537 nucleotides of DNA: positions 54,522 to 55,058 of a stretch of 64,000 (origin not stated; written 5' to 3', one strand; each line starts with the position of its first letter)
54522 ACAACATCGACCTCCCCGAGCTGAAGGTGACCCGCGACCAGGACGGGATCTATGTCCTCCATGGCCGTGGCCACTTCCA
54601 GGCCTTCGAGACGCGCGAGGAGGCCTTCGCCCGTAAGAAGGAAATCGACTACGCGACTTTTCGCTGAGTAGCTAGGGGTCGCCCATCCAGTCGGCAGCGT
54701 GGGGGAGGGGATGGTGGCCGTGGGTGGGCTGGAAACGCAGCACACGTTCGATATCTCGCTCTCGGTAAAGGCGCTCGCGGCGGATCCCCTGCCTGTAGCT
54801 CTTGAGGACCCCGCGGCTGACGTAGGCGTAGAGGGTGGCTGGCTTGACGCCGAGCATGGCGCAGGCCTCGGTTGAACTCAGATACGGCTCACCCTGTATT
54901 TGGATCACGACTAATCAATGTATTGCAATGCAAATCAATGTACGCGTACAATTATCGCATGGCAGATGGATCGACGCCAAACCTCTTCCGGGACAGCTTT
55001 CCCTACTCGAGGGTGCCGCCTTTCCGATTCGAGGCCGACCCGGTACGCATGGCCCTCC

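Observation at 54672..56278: Divergent HTH regulator and catalytic-domain-only HMGL synthase sharing a palindrome-dense 50-nt intergenic region, next to an Hdc-family decarboxylase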

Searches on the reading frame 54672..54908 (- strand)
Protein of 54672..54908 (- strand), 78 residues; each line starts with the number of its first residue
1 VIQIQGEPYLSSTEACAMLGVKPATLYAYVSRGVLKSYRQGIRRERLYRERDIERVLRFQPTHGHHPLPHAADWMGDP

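Call 3: search_protein_families(library=pfam, proteins=[window:54672-54908:-])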
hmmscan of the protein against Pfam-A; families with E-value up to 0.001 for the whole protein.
window:54672-54908:- (78 aa): 3 families
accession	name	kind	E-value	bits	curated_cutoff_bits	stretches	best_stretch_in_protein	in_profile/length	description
PF12728.13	HTH_17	-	4.8e-12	46.4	27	1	9-58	1-48/51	Helix-turn-helix domain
PF13411.12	MerR_1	-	1.1e-07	32.2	21.6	1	11-58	2-48/69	MerR HTH family regulatory protein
PF00376.29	MerR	-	0.00024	21.3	28.2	1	13-48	3-38/38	MerR family regulatory protein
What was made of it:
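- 54672..54908 (-): Small HTH_17 / BldC-like winged-helix protein (78 aa, GTG start) with a conserved C-terminal tail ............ PF12728 scores 46.4 bits and MerR_1 32.2 bits (call 3).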

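Call 4: search_protein_families(library=ncbifam, proteins=[window:54672-54908:-])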
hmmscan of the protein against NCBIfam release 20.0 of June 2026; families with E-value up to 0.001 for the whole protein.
window:54672-54908:- (78 aa): 1 family
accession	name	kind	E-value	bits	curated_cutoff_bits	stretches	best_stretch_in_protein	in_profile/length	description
TIGR01764.1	excise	domain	2.9e-06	27.6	28.8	1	9-50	1-41/49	excisionase family DNA-binding protein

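Call 13: search_solved_structures(query=window:54672-54908:-, max_evalue=1, show_alignments=3)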
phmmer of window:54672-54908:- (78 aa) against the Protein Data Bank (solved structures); distinct sequences matched with E-value up to 1: 3.
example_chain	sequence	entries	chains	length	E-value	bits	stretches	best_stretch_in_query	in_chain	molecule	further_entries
6ama_A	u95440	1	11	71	0.052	17.5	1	6-59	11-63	Putative DNA-binding protein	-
4j2n_A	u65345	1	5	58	0.14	16.1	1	9-57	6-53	Gp37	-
6amk_A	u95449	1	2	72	0.46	14.5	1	7-58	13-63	Putative DNA-binding protein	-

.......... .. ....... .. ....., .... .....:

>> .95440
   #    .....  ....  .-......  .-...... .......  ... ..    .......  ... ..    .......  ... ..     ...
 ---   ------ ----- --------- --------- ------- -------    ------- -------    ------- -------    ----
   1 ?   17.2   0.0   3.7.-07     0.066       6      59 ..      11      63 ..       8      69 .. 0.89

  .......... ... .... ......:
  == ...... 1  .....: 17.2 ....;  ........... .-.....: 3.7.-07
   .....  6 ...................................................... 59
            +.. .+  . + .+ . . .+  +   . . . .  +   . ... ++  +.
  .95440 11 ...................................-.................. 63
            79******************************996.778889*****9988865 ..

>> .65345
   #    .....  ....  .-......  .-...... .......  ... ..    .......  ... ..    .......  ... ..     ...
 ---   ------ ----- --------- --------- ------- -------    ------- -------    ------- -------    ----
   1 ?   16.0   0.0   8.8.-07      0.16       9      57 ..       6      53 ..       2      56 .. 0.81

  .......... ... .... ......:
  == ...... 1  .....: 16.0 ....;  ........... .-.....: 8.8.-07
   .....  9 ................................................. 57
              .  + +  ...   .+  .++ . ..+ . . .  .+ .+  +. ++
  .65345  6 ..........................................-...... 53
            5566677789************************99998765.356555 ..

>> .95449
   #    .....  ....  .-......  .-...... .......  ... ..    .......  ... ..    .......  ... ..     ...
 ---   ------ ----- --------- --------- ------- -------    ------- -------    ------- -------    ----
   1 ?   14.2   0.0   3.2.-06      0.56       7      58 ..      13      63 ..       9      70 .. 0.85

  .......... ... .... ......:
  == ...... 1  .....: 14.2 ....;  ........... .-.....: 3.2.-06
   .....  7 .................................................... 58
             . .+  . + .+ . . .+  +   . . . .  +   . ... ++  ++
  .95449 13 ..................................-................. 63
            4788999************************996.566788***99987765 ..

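Call 33: find_homologous_proteins(query=window:54675-54908:-, max_evalue=0.001)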
Query seq(78 aa) (78 aa): 851 proteins with E <= 0.001 among 892 candidates; the best 120 are listed.
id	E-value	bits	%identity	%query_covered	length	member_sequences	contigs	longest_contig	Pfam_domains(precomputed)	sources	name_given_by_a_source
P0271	3.1e-44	166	95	100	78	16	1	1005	PF12728.14,PF13411.13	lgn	-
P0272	2.7e-36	141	81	100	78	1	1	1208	PF12728.14,PF13411.13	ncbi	-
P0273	4.4e-36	140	77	99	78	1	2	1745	PF12728.14,PF13411.13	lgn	-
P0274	2.8e-35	138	79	100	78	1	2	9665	PF12728.14,PF13411.13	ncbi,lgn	-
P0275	3.5e-35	137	78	100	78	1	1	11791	PF12728.14,PF00376.30,PF13411.13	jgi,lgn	jgi:citrate synthase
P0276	4.8e-35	137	78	99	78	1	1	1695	PF12728.14,PF13411.13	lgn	-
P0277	9.2e-35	136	76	100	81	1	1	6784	PF12728.14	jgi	jgi:excisionase family DNA binding protein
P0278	9.6e-35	136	78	100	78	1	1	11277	PF12728.14,PF13411.13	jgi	jgi:citrate synthase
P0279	1.3e-34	136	79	100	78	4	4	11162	PF12728.14,PF13411.13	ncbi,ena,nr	ncbi:MAG: helix-turn-helix domain-containing protein [Chloroflexi bacterium]|nr:MAG: helix-turn-heli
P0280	1.3e-34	136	78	100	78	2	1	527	PF12728.14,PF13411.13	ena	-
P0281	1.3e-34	136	76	100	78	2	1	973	PF12728.14,PF13411.13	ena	-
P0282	1.4e-34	136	77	100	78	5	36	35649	PF12728.14,PF13411.13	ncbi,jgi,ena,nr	ncbi:MAG: helix-turn-helix domain-containing protein [Chloroflexi bacterium]|nr:MAG: helix-turn-heli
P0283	1.4e-34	136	77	100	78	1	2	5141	PF12728.14,PF00376.30,PF13411.13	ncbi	-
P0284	1.4e-34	135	76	100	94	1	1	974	PF12728.14,PF00376.30,PF13411.13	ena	-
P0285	2.3e-34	135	77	99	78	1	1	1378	PF12728.14,PF13411.13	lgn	-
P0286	2.6e-34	135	76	100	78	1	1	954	PF12728.14,PF13411.13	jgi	jgi:excisionase family DNA binding protein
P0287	2.7e-34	135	77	99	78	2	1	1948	PF12728.14,PF00376.30,PF13411.13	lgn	-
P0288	2.8e-34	135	78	99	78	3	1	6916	PF12728.14,PF13411.13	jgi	jgi:citrate synthase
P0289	3.7e-34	134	77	99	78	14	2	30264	PF12728.14,PF13411.13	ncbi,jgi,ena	-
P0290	4.4e-34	134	73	100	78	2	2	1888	PF12728.14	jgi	jgi:excisionase family DNA binding protein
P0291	5.5e-34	134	77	100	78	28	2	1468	PF12728.14,PF00376.30,PF13411.13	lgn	-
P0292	7.0e-34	133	77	100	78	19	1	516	PF12728.14,PF13411.13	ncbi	-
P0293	7.1e-34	133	77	100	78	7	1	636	PF12728.14,PF00376.30,PF13411.13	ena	-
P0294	7.2e-34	133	74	100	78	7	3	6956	PF12728.14,PF13411.13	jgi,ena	-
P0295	8.5e-34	133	73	100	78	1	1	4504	PF12728.14,PF13411.13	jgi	jgi:citrate synthase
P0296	9.6e-34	133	74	100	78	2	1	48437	PF12728.14,PF13411.13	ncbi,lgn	ncbi:MAG TPA: helix-turn-helix domain-containing protein [Candidatus Dormibacteraeota bacterium]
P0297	1.0e-33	133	74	100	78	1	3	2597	PF12728.14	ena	-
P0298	1.2e-33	133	98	78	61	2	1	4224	PF12728.14,PF13411.13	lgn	-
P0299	1.3e-33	132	76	100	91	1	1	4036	PF12728.14,PF00376.30,PF13411.13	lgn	-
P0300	1.3e-33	132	77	100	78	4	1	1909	PF12728.14,PF13411.13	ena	-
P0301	1.4e-33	132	76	100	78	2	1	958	PF12728.14,PF00376.30,PF13411.13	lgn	-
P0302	1.4e-33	132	76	100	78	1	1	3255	PF12728.14,PF00376.30,PF13411.13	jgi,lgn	jgi:excisionase family DNA binding protein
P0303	1.4e-33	132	75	99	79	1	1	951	PF12728.14,PF00376.30,PF13411.13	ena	-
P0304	1.4e-33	132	76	100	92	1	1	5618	PF12728.14,PF13411.13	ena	-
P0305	1.4e-33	132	73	100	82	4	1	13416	PF12728.14,PF00376.30,PF13411.13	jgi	jgi:excisionase family DNA binding protein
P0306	1.5e-33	132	76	100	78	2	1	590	PF12728.14,PF13411.13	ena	-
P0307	1.6e-33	132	76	100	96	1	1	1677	PF12728.14,PF00376.30,PF13411.13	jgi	jgi:excisionase family DNA binding protein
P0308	1.6e-33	132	73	100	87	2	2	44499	PF12728.14,PF13411.13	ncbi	ncbi:MAG TPA: helix-turn-helix domain-containing protein [Candidatus Dormibacteraeota bacterium]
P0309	1.7e-33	132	74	100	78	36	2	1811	PF12728.14,PF13411.13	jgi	jgi:excisionase family DNA binding protein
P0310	1.8e-33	132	76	100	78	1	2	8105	PF12728.14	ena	-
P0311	2.0e-33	132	76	100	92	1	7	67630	PF12728.14,PF13411.13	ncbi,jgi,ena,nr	ncbi:MAG TPA: helix-turn-helix domain-containing protein [Candidatus Dormibacteraeota bacterium]|nr:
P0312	2.1e-33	132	76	100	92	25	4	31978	PF12728.14,PF13411.13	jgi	jgi:excisionase family DNA binding protein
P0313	2.5e-33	132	76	100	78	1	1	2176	PF12728.14,PF13411.13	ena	-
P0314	2.6e-33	131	77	100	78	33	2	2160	PF12728.14,PF13411.13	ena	-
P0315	2.6e-33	131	76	100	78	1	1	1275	PF12728.14,PF13411.13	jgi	jgi:excisionase family DNA binding protein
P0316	2.7e-33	131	76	100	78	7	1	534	PF12728.14,PF13411.13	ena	-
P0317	2.8e-33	131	74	100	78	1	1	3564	PF12728.14,PF13411.13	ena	-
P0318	3.7e-33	131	74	100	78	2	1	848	PF12728.14,PF13411.13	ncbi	-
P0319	4.4e-33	131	77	100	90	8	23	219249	PF12728.14,PF13411.13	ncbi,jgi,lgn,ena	-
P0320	4.5e-33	131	74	100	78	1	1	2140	PF12728.14,PF13411.13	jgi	jgi:excisionase family DNA binding protein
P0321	4.9e-33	131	74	100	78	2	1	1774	PF12728.14,PF13411.13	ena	-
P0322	5.0e-33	131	73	100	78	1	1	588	PF12728.14,PF13411.13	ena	-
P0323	5.1e-33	131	74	100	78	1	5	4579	PF12728.14,PF13411.13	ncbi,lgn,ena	-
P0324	5.1e-33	131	76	100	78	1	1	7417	PF12728.14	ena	-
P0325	5.2e-33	131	73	100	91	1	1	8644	PF12728.14,PF13411.13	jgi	jgi:citrate synthase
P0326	5.3e-33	130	73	100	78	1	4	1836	PF12728.14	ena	-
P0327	5.4e-33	130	73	100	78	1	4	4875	PF12728.14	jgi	jgi:citrate synthase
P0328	5.5e-33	130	74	100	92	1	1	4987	PF12728.14,PF13411.13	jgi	jgi:excisionase family DNA binding protein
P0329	5.8e-33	130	73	100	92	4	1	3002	PF12728.14,PF13411.13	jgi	jgi:excisionase family DNA binding protein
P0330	7.3e-33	130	78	100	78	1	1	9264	PF12728.14,PF13411.13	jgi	-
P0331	7.6e-33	130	73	100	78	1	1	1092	PF12728.14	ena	-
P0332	7.9e-33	130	74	100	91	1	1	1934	PF12728.14,PF13411.13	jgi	jgi:excisionase family DNA binding protein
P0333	8.0e-33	130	74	99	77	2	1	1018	PF12728.14,PF13411.13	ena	-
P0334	8.3e-33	130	73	100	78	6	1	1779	PF12728.14,PF13411.13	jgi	jgi:excisionase family DNA binding protein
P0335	8.9e-33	130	74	100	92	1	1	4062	PF12728.14,PF13411.13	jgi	jgi:excisionase family DNA binding protein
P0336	9.4e-33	130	77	99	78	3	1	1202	PF12728.14,PF13411.13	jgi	jgi:citrate synthase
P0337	9.8e-33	130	73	100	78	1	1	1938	PF12728.14,PF13411.13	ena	-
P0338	9.9e-33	130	74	100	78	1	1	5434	PF12728.14,PF13411.13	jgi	jgi:excisionase family DNA binding protein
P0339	1.1e-32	129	74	100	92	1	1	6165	PF12728.14,PF13411.13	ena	-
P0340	1.1e-32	129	73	100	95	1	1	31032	PF12728.14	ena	-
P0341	1.2e-32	129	74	100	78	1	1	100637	PF12728.14,PF00376.30,PF13411.13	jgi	jgi:excisionase family DNA binding protein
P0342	1.3e-32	129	74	100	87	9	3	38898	PF12728.14,PF00376.30,PF13411.13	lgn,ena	-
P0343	1.3e-32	129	74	100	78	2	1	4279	PF12728.14,PF00376.30,PF13411.13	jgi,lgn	jgi:citrate synthase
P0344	1.4e-32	129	74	100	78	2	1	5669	PF12728.14,PF13411.13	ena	-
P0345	1.4e-32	129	76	100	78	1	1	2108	PF12728.14,PF00376.30,PF13411.13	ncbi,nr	ncbi:MAG TPA: helix-turn-helix domain-containing protein [Acidimicrobiales bacterium]|nr:helix-turn-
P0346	1.4e-32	129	76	100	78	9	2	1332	PF12728.14,PF13411.13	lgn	-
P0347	1.4e-32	129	74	100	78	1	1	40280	PF12728.14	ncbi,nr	ncbi:MAG: helix-turn-helix domain-containing protein [Chloroflexi bacterium]|nr:MAG: helix-turn-heli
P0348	1.5e-32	129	74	100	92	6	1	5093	PF12728.14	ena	-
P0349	1.5e-32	129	73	100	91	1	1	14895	PF12728.14,PF13411.13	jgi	jgi:excisionase family DNA binding protein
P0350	1.6e-32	129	73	100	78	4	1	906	PF12728.14,PF00376.30,PF13411.13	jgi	jgi:citrate synthase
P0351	1.8e-32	129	76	100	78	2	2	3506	PF12728.14,PF00376.30,PF13411.13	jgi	-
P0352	1.9e-32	129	76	100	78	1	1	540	PF12728.14,PF13411.13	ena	-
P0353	1.9e-32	129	74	100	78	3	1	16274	PF12728.14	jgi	jgi:excisionase family DNA binding protein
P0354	2.1e-32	129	74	100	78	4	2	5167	PF12728.14,PF00376.30,PF13411.13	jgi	jgi:citrate synthase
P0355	2.4e-32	128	74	100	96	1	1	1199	PF12728.14,PF13411.13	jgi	jgi:excisionase family DNA binding protein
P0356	2.5e-32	128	74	100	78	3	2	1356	PF12728.14,PF13411.13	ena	-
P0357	2.6e-32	128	73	100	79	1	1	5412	PF12728.14,PF00376.30,PF13411.13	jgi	jgi:excisionase family DNA binding protein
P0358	2.6e-32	128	74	100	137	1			PF12728.14,PF13411.13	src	-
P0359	2.6e-32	128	74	100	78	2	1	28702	PF12728.14,PF13411.13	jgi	jgi:excisionase family DNA binding protein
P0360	2.7e-32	128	73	100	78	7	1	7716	PF12728.14,PF13411.13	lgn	-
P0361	2.8e-32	128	76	100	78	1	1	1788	PF12728.14,PF00376.30,PF13411.13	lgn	-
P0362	2.8e-32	128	75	99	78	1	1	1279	PF12728.14,PF13411.13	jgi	jgi:citrate synthase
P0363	2.8e-32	128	74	100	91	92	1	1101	PF12728.14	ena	-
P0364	2.9e-32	128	72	100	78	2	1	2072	PF12728.14,PF13411.13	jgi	-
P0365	2.9e-32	128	73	100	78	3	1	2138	PF12728.14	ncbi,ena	-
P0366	3.1e-32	128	74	100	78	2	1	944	PF12728.14,PF00376.30,PF13411.13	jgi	jgi:excisionase family DNA binding protein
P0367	3.7e-32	128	73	100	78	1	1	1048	PF12728.14,PF13411.13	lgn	-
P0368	3.7e-32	128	74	100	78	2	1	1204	PF12728.14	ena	-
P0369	4.2e-32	128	73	99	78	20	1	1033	PF12728.14,PF13411.13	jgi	jgi:citrate synthase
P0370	4.5e-32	128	73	100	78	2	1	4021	PF12728.14,PF00376.30,PF13411.13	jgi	jgi:excisionase family DNA binding protein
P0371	5.1e-32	127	73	100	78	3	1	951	PF12728.14,PF13411.13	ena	-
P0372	6.2e-32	127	73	100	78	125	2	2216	PF12728.14,PF13411.13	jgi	jgi:excisionase family DNA binding protein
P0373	6.5e-32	127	73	99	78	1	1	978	PF12728.14,PF13411.13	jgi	-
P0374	6.9e-32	127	73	100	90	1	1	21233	PF12728.14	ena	-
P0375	7.5e-32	127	73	100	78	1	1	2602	PF12728.14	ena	-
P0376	8.4e-32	127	73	100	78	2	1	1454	PF12728.14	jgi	jgi:citrate synthase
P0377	8.5e-32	127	73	100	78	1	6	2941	PF12728.14,PF00376.30,PF13411.13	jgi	jgi:citrate synthase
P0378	9.3e-32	127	75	99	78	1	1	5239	PF12728.14,PF13411.13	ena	-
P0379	9.6e-32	126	74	99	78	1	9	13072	PF12728.14,PF13411.13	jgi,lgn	jgi:citrate synthase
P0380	1.1e-31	126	74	100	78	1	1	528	PF12728.14,PF13411.13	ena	-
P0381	1.1e-31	126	73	100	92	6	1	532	PF12728.14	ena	-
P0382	1.1e-31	126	74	100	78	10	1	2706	PF12728.14,PF13411.13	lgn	-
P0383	1.1e-31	126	74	100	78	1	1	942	PF12728.14,PF13411.13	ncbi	-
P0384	1.2e-31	126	73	99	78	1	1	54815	PF12728.14,PF13411.13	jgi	-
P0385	1.2e-31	126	72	100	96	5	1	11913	PF12728.14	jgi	jgi:excisionase family DNA binding protein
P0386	1.2e-31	126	72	100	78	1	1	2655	PF12728.14,PF13411.13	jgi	jgi:excisionase family DNA binding protein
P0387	1.3e-31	126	68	100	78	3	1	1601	PF12728.14,PF13411.13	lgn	-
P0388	1.4e-31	126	72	100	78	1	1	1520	PF12728.14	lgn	-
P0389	1.4e-31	126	72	100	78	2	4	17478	PF12728.14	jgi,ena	-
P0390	1.4e-31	126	72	100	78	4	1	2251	PF12728.14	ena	-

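Call 67: predict_structure(alignment_id=A6)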
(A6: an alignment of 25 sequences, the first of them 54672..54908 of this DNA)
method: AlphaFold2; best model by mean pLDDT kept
length: 78 residues; sequences in the alignment: 25
mean_pLDDT: 79.3   pTM: 0.67
mean pLDDT of the five models: 79.3, 78.6, 77.9, 77.0, 75.3
residues with pLDDT >= 90: 21; 70-90: 36; 50-70: 16; < 50: 5
segments of 3 or more residues with pLDDT < 50: none
pLDDT, mean of each block of 10 residues (from residue 1): 88 92 89 86 82 83 55 54
secondary structure, 60 per line:
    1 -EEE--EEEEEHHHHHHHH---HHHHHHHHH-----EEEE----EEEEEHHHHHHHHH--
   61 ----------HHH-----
elements in order: E2-4 E7-11 H12-19 H23-31 E37-40 E45-49 H50-58
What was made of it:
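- On BldC family (small MerR-like direct-repeat binders): The model shows two short N-terminal strands, then H12-19, H23-31, a beta hairpin and H50-58, followed by a poorly ordered tail (call 67).
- On Classical MerR regulator: The protein is 78 aa with no coiled coil (call 67).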

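Call 69: fold_search(model_id=the predicted structure, library=pdb)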
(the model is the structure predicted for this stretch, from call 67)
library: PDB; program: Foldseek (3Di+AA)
matches with E <= 10: 678; with E <= 0.001: 2
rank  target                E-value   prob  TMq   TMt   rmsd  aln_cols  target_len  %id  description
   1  6ama_Y                6.7e-04  1.00  0.61  0.80   3.5        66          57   27  Structure of S. coelicolor/S. venezuelae BldC-smeA-ssfA complex to 3.09 Angstrom (released 2018-03-28)
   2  6ama_B                9.9e-04  1.00  0.60  0.81   2.0        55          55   33  Structure of S. coelicolor/S. venezuelae BldC-smeA-ssfA complex to 3.09 Angstrom (released 2018-03-28)
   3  6ama_P                2.4e-03  1.00  0.59  0.79   3.4        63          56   28  Structure of S. coelicolor/S. venezuelae BldC-smeA-ssfA complex to 3.09 Angstrom (released 2018-03-28)
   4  6amk_B                3.3e-03  1.00  0.58  0.84   1.4        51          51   29  Structure of Streptomyces venezuelae BldC-whiI opt complex (released 2018-03-28)
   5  6ama_A                3.5e-03  1.00  0.60  0.83   2.1        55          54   33  Structure of S. coelicolor/S. venezuelae BldC-smeA-ssfA complex to 3.09 Angstrom (released 2018-03-28)
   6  6ama_H                4.6e-03  1.00  0.58  0.79   1.4        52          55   33  Structure of S. coelicolor/S. venezuelae BldC-smeA-ssfA complex to 3.09 Angstrom (released 2018-03-28)
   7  6amk_A                5.2e-03  1.00  0.56  0.79   1.6        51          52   29  Structure of Streptomyces venezuelae BldC-whiI opt complex (released 2018-03-28)
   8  4j2n_C                1.5e-02  1.00  0.55  0.74   1.5        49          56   31  Crystal Structure of mycobacteriophage Pukovnik Xis (released 2013-10-23)
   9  5i44_B                1.6e-02  1.00  0.52  0.59   1.9        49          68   20  Structure of RacA-DNA complex; P21 form (released 2016-05-04)
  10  5d90_B                1.8e-02  1.00  0.45  0.30   2.5        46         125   20  Crystal structure of HiNmlR, a MerR family regulator lacking the sensor domain, bound to promoter DNA (released 2016-06-29)
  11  5i44_A                2.0e-02  1.00  0.50  0.57   2.0        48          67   17  Structure of RacA-DNA complex; P21 form (released 2016-05-04)
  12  5d90_A                2.0e-02  1.00  0.46  0.30   2.5        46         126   20  Crystal structure of HiNmlR, a MerR family regulator lacking the sensor domain, bound to promoter DNA (released 2016-06-29)
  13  1r8d_B                2.1e-02  1.00  0.55  0.41   1.8        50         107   24  Crystal Structure of MtaN Bound to DNA (released 2004-08-17)
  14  3ucs_A                2.1e-02  1.00  0.52  0.42   3.4        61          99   20  Crystal structure of the complex between CBPA J-domain and CBPM (released 2013-07-03)
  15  4j2n_A                2.4e-02  1.00  0.55  0.77   1.5        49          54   31  Crystal Structure of mycobacteriophage Pukovnik Xis (released 2013-10-23)
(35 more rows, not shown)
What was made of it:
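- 54672..54908 (-): The best PDB fold matches are BldC-DNA complexes 6AMA and 6AMK (TM 0.79-0.84 on the target, rmsd 1.4-2.0 A), followed by Pukovnik Xis, RacA and MerR N-terminal domains (calls 67, 69).
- On BldC family (small MerR-like direct-repeat binders): The top fold hits are 6AMA and 6AMK (call 69). phmmer E is 0.052 and 0.46 to the two BldC sequences (call 13), with 27-33% identity in the structural alignments (call 69).
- Closest known: Excisionases / recombination directionality factors. Same: The winged-helix HTH_17 fold, the small size and binding to phased direct repeats are all typical of the class (calls 13, 69).
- The closest solved structures are BldC-DNA complexes (call 69).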

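Call 89: find_encoding_contigs(protein=P0341, flank=2500, max_places=2)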
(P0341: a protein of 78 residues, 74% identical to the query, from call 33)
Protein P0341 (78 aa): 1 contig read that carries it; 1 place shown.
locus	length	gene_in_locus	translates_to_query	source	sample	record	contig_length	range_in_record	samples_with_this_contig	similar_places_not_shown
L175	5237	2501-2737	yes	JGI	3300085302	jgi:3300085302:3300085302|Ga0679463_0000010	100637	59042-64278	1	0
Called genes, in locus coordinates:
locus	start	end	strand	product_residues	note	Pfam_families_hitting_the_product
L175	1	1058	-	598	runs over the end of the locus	PF11832:DUF3352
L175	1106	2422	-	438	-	PF00682:HMGL-like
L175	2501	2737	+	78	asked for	PF12728:HTH_17, PF13411:MerR_1, PF00376:MerR (weak)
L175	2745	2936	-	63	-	-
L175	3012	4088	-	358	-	PF01791:DeoC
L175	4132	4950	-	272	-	PF01925:TauE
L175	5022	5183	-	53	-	-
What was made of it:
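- On Excisionase / recombination directionality factor: L175, which spans only 2.5 kb either side, keeps the same block and also shows no integrase (call 89).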

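Call 90: find_encoding_contigs(protein=P0387, flank=2500, max_places=2)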
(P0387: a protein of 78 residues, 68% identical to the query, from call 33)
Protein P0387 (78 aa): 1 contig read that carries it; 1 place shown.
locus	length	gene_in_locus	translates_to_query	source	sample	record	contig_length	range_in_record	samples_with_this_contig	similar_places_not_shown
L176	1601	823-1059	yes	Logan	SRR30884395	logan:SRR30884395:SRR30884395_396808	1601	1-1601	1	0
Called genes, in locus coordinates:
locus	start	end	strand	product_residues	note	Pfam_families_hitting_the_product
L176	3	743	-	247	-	?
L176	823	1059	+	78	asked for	PF12728:HTH_17, PF13411:MerR_1 (weak)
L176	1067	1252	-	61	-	-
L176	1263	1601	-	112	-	?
